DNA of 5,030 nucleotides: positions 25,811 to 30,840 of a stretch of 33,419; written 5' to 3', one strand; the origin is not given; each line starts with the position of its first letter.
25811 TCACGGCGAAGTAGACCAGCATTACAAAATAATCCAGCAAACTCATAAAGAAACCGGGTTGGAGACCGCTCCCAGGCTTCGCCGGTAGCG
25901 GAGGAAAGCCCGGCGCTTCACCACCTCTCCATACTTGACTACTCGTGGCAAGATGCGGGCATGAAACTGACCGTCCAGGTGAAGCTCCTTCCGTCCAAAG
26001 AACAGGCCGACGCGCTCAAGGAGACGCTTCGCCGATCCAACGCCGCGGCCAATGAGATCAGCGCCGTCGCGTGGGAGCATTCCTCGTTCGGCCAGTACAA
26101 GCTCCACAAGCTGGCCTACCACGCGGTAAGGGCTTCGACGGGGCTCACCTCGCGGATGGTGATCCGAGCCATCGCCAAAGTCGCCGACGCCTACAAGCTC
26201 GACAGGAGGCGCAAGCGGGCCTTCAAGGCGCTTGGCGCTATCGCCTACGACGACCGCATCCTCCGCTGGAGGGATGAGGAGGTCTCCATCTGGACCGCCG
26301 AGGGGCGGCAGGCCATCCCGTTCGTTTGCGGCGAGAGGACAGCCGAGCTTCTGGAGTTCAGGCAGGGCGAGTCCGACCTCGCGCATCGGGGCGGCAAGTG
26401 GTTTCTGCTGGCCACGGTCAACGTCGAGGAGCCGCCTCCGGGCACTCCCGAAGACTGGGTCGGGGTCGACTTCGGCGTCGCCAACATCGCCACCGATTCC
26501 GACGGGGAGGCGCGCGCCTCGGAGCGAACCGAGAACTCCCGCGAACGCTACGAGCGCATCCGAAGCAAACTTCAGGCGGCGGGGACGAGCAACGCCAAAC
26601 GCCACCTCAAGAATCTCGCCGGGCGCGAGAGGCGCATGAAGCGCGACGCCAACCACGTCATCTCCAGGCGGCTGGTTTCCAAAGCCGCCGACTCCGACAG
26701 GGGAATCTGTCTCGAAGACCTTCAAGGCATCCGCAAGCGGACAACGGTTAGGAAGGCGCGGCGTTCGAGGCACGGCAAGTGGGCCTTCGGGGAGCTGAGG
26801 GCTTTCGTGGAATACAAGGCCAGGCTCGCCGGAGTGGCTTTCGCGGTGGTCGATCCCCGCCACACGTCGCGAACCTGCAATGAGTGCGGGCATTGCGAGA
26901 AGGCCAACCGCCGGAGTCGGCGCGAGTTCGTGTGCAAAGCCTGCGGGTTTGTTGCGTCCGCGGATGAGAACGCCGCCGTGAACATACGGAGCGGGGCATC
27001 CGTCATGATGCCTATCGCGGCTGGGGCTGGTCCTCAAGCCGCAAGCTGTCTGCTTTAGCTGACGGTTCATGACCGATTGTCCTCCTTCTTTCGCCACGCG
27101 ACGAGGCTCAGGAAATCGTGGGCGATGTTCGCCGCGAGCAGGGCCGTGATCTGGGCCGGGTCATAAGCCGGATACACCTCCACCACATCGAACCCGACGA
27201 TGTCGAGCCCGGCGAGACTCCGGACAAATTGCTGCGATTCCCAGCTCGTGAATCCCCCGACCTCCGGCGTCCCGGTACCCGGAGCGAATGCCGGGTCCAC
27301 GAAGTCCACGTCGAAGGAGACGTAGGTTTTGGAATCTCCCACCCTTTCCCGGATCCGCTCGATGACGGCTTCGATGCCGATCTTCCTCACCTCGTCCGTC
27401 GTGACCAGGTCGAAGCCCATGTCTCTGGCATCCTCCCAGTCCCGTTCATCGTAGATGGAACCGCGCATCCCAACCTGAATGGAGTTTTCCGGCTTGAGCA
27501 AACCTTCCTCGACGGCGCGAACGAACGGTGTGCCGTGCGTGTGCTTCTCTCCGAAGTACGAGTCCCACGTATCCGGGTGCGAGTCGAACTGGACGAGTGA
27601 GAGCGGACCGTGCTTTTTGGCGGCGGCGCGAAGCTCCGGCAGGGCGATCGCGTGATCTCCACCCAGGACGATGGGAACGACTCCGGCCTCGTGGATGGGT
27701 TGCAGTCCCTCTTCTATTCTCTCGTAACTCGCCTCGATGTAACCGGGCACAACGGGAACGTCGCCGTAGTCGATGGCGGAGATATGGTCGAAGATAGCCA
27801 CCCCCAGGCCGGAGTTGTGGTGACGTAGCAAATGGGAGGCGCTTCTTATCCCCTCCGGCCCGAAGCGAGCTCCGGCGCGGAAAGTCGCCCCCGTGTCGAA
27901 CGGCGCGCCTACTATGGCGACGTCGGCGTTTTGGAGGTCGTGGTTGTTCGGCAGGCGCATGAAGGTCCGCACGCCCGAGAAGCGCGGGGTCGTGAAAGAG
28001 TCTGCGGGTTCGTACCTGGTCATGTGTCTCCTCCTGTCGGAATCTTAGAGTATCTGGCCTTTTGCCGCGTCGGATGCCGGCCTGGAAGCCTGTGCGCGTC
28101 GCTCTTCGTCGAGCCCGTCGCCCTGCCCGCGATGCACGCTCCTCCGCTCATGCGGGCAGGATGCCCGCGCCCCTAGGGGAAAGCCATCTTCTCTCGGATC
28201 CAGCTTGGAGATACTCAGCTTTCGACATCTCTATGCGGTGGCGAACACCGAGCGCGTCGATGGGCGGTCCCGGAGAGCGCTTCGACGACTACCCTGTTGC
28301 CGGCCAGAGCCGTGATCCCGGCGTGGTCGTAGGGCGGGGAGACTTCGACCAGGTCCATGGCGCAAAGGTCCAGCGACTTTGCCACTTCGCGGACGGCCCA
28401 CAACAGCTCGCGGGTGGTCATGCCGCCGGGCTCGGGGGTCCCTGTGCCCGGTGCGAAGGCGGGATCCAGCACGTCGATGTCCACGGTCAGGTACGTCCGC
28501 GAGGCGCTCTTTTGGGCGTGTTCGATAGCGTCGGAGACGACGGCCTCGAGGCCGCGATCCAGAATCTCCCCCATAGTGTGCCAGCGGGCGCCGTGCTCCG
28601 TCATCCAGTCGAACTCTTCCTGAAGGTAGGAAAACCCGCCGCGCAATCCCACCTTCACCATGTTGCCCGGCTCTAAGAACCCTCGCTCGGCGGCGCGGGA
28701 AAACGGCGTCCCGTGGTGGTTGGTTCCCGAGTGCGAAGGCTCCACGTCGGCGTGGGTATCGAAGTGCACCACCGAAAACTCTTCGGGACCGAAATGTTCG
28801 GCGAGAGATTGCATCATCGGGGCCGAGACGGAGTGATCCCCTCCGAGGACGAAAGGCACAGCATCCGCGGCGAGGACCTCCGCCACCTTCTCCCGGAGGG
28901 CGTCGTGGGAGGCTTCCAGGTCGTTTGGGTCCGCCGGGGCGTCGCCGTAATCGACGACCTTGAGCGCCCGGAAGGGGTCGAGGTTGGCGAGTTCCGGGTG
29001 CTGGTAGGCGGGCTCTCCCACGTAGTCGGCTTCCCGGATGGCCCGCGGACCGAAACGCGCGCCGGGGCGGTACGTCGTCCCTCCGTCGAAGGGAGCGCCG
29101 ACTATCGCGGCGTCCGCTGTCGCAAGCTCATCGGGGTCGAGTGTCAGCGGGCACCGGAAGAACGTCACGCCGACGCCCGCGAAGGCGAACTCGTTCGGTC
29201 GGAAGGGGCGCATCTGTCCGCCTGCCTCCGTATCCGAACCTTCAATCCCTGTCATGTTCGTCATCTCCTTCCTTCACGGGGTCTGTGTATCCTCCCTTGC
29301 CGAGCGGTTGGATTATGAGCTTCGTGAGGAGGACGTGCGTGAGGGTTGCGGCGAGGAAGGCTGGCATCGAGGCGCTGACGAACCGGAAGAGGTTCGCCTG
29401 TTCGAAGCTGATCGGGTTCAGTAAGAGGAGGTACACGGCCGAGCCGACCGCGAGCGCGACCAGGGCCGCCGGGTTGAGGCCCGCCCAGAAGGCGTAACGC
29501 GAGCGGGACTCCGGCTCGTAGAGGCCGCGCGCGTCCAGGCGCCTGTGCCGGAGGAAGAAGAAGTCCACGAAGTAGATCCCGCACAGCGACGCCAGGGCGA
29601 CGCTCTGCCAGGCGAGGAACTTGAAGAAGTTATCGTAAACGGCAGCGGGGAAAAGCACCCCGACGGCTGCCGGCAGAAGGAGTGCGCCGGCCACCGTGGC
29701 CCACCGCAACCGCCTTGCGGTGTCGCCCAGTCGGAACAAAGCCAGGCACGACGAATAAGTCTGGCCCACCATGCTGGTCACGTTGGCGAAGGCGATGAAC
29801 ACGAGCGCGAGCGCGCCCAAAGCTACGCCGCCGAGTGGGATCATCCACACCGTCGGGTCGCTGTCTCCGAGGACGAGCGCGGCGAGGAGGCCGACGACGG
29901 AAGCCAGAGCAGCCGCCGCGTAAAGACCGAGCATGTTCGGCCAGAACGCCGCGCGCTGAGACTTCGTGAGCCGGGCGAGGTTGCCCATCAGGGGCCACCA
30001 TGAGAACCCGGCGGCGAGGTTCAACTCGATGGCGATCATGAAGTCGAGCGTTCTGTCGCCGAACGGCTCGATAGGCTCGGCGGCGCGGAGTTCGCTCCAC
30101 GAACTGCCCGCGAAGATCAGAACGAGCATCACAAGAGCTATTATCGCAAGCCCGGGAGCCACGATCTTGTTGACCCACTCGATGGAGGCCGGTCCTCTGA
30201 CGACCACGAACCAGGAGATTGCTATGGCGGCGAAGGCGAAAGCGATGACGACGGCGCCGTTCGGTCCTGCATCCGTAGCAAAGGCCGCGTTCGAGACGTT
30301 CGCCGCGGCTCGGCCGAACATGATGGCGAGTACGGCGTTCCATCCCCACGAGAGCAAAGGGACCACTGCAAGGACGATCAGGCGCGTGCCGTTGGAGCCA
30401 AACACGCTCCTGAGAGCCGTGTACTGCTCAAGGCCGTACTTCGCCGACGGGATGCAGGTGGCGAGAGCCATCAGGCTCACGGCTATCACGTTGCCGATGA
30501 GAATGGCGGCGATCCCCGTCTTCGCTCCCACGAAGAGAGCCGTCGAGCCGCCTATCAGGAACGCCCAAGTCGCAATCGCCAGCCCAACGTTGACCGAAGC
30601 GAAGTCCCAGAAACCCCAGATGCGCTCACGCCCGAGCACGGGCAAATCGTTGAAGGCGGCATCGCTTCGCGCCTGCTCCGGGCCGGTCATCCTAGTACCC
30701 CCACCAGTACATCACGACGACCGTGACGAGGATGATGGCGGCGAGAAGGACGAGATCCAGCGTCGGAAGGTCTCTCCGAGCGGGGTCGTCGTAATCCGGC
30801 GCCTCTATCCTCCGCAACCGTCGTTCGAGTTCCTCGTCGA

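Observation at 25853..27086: TnpB-only element inserted exactly into an ATGA stop/start overlap; the empty site, candidate TAM and candidate guide can be read off the sequence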

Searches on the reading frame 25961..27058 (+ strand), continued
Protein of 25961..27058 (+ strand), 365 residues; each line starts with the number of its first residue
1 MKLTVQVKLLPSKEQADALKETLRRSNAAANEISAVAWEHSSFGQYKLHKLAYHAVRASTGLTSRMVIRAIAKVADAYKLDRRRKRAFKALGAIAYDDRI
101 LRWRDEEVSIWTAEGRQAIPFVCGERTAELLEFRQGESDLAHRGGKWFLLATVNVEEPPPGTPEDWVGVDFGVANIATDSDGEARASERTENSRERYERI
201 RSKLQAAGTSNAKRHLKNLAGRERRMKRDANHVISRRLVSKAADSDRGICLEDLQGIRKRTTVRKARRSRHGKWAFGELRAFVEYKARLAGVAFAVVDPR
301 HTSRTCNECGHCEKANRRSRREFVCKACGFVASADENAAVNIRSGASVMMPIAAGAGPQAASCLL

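Call 52: find_related_loci(query=window:25961-27058:+, collection=viral_contigs, flank=1500)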
Query window:25961-27058:+ (365 aa) in viral_contigs; peptide patterns used: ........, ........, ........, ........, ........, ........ (x = any residue, [..] = any of these).
4 stretches matched a pattern; 2 encode a relative of the query (tblastn E <= 1e-3); 2 distinct loci.
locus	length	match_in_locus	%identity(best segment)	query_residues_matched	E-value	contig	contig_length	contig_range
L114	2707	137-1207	58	1-354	7e-134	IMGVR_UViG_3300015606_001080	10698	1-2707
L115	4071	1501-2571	58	1-354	2e-131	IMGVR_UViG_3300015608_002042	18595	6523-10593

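Call 77: search_protein_families(library=pfam, proteins=[L087:1633-3078:-, L087:2-415:-, L095:293-694:-, L091:871-1242:-], max_evalue=0.001)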
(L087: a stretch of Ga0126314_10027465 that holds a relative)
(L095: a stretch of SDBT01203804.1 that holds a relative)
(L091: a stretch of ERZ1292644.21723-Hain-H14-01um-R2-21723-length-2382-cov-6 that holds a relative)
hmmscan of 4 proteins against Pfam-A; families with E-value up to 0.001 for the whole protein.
L087:1633-3078:- (482 aa): 3 families
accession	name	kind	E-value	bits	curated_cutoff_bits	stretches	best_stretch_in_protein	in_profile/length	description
PF13684.11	FakA-like_C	-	1.4e-57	195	23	1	270-480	1-213/216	Fatty acid kinase subunit A-like, C-terminal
PF02734.22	Dak2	-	2.8e-32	112.4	27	1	3-153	14-173/174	DAK2 domain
PF21645.3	FakA-like_M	-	3.6e-21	75.2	24.9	1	182-256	2-79/80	Fatty acid kinase subunit A-like, middle domain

L087:2-415:- (138 aa): 2 families
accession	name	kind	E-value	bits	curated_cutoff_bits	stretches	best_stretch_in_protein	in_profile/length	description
PF02645.21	DegV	-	5.2e-37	128.1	27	1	3-136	2-137/280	Uncharacterised protein, DegV family COG1307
PF13684.11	FakA-like_C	-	5.3e-05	23.1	23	1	61-126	28-90/216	Fatty acid kinase subunit A-like, C-terminal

L095:293-694:- (134 aa): 1 family
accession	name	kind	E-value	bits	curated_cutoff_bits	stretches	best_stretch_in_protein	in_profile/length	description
PF03652.20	RuvX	-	5.8e-31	108.1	29.2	1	1-131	1-134/134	Holliday junction resolvase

L091:871-1242:- (124 aa): 1 family
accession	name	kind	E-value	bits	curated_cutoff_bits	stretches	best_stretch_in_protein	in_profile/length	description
PF07883.17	Cupin_2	-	0.00051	20.2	27.2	1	39-88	14-59/70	Cupin domain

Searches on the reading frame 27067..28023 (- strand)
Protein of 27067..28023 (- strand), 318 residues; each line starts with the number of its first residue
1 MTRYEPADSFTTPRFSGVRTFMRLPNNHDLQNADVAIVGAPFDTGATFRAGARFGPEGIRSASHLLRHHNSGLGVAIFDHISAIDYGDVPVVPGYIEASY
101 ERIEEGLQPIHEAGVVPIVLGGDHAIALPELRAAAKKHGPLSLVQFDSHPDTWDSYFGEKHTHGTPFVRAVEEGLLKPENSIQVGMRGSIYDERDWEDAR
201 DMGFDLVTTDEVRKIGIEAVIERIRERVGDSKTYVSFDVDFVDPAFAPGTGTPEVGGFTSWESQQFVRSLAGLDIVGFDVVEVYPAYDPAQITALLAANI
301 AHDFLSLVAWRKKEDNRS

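Call 3: search_protein_families(library=pfam, proteins=[window:27067-28023:-])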
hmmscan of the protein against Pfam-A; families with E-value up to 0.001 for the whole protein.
window:27067-28023:- (318 aa): 1 family
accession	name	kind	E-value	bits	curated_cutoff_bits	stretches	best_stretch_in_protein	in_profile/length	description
PF00491.26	Arginase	-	1.3e-94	317.2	22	1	33-304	1-277/280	Arginase family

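Call 8: find_encoding_contigs(protein=window:27067-28023:-, flank=4000, max_places=10)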
Protein window:27067-28023:- (318 aa): 1 contig read that carries it; 1 place shown.
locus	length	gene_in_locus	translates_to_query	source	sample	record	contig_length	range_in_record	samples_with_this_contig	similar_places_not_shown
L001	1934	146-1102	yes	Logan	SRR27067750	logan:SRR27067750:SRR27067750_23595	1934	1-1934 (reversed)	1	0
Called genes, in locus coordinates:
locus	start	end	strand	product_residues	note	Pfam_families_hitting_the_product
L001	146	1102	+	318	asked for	PF00491:Arginase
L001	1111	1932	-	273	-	?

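Call 12: find_related_loci(query=window:27067-28023:-, collection=genome_contigs, flank=5000)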
Query window:27067-28023:- (318 aa) in genome_contigs; peptide patterns used: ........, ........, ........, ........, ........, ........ (x = any residue, [..] = any of these).
324 stretches matched a pattern; 273 encode a relative of the query (tblastn E <= 1e-3); the best 80 are kept; 80 distinct loci.
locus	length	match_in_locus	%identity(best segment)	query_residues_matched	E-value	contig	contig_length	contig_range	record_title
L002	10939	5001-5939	86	1-313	0e+0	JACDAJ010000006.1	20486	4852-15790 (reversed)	MAG: Rubrobacter sp. isolate MGR_bin253 SD2897-2912_k127_4631039, whole genome shotgun sequence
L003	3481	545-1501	83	1-318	0e+0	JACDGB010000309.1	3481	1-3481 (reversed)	MAG: Rubrobacter sp. isolate MGR_bin401 SD2907_NODE_8649_length_3481_cov_0.864639, whole genome shotgun sequence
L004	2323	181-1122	83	1-314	0e+0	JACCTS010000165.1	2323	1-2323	MAG: Rubrobacter sp. isolate MGR_bin80 SD2897-2912_k127_532579, whole genome shotgun sequence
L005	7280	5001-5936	83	1-312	1e-175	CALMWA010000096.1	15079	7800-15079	MAG TPA_asm: uncultured actinobacterium isolate SRR6670123_bin.74_CONCOCT_v1.1_MAG genome assembly, contig: ERZ534009.18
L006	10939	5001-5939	82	1-313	9e-175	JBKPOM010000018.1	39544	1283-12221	MAG: Actinomycetota bacterium isolate GS_HAYS_MAG_00014 GS_HAYS_000001215591, whole genome shotgun sequence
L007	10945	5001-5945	81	1-314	3e-174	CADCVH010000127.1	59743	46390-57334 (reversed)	MAG: uncultured Rubrobacteraceae bacterium isolate AVDCRST_MAG02 genome assembly, contig: NODE89, whole genome shotgun s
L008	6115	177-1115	83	1-313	5e-174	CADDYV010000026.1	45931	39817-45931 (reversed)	Actinobacteria bacterium isolate 12 genome assembly, contig: NODE_402_length_45931_cov_33.413807, whole genome shotgun s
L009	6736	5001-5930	82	3-312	9e-174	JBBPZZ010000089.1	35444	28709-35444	MAG: Rubrobacterales bacterium isolate bin.89 bin.89_S4Ck141_436448_length_35444_cov_22.8862, whole genome shotgun seque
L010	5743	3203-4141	82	1-313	5e-176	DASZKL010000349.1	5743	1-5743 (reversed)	MAG TPA_asm: Rubrobacteraceae bacterium isolate SMAG_U6654 k141_299454, whole genome shotgun sequence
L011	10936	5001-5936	82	1-312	5e-173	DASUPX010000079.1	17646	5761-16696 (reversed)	MAG TPA_asm: Rubrobacter sp. isolate SMAG_U1666 k141_1125981, whole genome shotgun sequence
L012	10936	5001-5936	83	1-312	6e-173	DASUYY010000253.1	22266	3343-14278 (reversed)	MAG TPA_asm: Rubrobacter sp. isolate SMAG_U1907 k141_376704, whole genome shotgun sequence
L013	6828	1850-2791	81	1-313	2e-173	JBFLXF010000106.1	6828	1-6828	MAG: Actinomycetota bacterium isolate MAG051 MAG051_106, whole genome shotgun sequence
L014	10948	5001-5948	81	1-316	8e-174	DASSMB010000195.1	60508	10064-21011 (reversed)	MAG TPA_asm: Rubrobacteraceae bacterium isolate SMAG_U1187 k141_1189306, whole genome shotgun sequence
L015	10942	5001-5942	80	1-313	1e-171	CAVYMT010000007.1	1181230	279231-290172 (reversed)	MAG: uncultured Rubrobacteraceae bacterium isolate MFD05747.bin.2.105 genome assembly, contig: contig_2748, whole genome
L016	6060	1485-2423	81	1-313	3e-173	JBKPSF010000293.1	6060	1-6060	MAG: Actinomycetota bacterium isolate GS_EKS_MAG_00029 GS_EKS_000003073915, whole genome shotgun sequence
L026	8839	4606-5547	82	1-313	3e-167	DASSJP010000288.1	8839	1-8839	MAG TPA_asm: Rubrobacter sp. isolate SMAG_U1118 k141_242727, whole genome shotgun sequence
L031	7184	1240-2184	75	1-314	7e-160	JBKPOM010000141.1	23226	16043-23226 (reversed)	MAG: Actinomycetota bacterium isolate GS_HAYS_MAG_00014 GS_HAYS_000001635078, whole genome shotgun sequence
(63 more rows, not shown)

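Call 25: find_homologous_proteins(query=window:27067-28023:-, max_evalue=1e-100)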
Query window:27067-28023:- (318 aa): 5140 proteins with E <= 1e-100 among 8000 candidates; the best 120 are listed.
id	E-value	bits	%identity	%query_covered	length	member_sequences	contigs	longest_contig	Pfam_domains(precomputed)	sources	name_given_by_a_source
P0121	1.3e-181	621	86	98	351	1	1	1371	PF00491.27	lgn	-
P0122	1.9e-181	621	87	98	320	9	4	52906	PF00491.27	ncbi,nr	ncbi:MAG: agmatinase [Actinomycetota bacterium]|nr:agmatinase [Rubrobacter sp.] MDQ3510038.1 agmatin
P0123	5.6e-179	612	85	99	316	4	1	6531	PF00491.27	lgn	-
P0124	2.5e-177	607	84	98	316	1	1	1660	PF00491.27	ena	-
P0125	1.1e-176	605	84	98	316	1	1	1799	PF00491.27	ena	-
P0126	2.5e-176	604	84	98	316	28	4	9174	PF00491.27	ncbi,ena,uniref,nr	ncbi:Guanidinobutyrase [uncultured Rubrobacteraceae bacterium]|uniref:Guanidinobutyrase n=1 Tax=uncu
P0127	2.6e-176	604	84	98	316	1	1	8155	PF00491.27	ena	-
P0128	5.1e-176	603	84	98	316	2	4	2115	PF00491.27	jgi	jgi:agmatinase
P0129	6.7e-176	602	84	98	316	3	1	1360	PF00491.27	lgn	-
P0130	1.0e-175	602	84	98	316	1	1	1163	PF00491.27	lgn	-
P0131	1.1e-175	602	84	100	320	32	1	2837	PF00491.27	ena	-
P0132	1.2e-175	602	84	98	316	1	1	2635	PF00491.27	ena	-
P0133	1.5e-175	601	83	98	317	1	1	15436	PF00491.27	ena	-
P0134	2.0e-175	601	83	100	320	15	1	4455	PF00491.27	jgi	jgi:agmatinase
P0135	2.3e-175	601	83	99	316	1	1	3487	PF00491.27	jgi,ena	jgi:agmatinase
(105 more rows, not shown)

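Call 27: find_encoding_contigs(protein=P0134, flank=3000, max_places=4)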
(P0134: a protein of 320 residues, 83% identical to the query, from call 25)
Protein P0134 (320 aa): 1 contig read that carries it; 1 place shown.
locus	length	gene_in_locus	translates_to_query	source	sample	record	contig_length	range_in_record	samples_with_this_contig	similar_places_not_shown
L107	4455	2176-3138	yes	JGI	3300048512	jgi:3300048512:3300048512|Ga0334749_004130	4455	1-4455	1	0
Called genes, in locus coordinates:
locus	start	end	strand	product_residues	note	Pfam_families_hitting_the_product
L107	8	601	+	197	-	PF00557:Peptidase_M24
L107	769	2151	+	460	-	PF00324:AA_permease, PF13520:AA_permease_2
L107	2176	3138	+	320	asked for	PF00491:Arginase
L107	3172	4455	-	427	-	?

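Call 28: find_encoding_contigs(protein=P0131, flank=3000, max_places=4)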
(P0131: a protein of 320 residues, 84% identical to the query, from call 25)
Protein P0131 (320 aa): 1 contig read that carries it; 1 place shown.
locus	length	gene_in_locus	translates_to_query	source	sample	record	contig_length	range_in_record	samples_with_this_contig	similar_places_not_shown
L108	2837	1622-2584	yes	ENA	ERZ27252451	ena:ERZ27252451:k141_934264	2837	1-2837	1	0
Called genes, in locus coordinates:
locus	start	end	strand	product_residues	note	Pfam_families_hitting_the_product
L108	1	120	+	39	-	?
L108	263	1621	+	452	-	PF00324:AA_permease, PF13520:AA_permease_2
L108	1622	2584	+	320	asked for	PF00491:Arginase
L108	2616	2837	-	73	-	?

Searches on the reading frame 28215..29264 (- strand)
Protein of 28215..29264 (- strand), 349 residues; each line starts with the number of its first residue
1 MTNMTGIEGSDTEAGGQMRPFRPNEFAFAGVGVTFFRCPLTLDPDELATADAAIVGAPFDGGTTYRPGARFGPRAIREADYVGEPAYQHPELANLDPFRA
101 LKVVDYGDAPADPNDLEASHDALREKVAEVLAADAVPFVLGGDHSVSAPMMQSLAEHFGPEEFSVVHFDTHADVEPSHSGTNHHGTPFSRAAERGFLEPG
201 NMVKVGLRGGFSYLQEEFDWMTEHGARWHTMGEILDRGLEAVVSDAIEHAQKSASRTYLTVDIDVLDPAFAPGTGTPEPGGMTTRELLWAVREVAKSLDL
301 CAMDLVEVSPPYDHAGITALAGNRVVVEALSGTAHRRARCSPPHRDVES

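Call 3: search_protein_families(library=pfam, proteins=[window:28215-29264:-])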
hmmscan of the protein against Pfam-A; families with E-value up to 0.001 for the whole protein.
window:28215-29264:- (349 aa): 1 family
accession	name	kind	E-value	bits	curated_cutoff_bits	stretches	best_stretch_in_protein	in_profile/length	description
PF00491.26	Arginase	-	4.2e-89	299.2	22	1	50-329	1-277/280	Arginase family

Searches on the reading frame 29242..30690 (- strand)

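Call 3: search_protein_families(library=pfam, proteins=[window:29242-30690:-])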
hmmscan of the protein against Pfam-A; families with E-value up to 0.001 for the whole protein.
window:29242-30690:- (482 aa): 1 family
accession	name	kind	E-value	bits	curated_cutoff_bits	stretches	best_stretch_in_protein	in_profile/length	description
PF02133.21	Transp_cyt_pur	-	3.1e-25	89.3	23.5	1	19-425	3-418/440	Permease for cytosine/purines, uracil, thiamine, allantoin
